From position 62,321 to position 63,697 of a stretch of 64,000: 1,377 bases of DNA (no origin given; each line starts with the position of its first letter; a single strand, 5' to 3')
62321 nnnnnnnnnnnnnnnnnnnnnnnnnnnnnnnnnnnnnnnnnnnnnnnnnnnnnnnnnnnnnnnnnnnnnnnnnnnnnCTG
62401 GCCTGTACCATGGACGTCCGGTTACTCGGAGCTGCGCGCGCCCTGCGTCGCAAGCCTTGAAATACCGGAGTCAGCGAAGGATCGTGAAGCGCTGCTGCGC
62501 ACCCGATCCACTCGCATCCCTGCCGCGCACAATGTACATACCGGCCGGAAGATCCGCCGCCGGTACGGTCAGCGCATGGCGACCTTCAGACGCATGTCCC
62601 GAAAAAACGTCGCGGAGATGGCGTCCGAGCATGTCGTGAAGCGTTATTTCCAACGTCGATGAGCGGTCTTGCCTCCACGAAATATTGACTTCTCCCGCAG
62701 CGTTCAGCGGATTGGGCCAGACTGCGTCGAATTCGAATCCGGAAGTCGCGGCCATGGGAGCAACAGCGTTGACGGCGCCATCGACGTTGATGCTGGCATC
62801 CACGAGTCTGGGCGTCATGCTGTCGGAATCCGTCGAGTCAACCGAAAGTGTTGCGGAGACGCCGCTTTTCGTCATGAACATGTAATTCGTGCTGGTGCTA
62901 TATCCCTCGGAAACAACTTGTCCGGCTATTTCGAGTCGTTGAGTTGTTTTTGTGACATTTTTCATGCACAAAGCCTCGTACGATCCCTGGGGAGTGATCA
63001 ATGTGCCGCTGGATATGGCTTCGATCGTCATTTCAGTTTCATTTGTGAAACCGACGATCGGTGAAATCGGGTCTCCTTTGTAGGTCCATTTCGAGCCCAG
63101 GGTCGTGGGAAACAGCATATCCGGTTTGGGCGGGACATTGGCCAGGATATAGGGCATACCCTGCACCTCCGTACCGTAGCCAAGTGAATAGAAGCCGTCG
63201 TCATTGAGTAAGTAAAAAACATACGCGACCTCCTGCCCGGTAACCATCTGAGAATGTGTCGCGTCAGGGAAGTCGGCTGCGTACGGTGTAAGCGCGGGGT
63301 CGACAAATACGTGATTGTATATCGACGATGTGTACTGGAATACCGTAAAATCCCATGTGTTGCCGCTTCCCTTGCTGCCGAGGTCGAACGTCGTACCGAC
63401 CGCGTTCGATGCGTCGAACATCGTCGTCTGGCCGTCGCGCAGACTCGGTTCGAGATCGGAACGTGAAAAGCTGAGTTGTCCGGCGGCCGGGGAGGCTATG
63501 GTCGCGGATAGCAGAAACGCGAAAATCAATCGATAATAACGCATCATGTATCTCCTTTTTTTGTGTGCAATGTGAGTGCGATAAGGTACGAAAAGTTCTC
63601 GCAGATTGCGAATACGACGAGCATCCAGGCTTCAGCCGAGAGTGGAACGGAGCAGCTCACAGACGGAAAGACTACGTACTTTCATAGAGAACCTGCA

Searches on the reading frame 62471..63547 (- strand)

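Call 71: search_protein_families(library=pfam, proteins=[window:62471-63547:-], max_evalue=0.00001)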
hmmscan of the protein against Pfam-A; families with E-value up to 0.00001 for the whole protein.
window:62471-63547:- (358 aa): 1 family
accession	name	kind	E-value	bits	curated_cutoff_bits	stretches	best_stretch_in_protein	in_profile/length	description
PF18962.6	Por_Secre_tail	-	1.4e-06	28.9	27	1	276-349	1-69/75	Secretion system C-terminal sorting domain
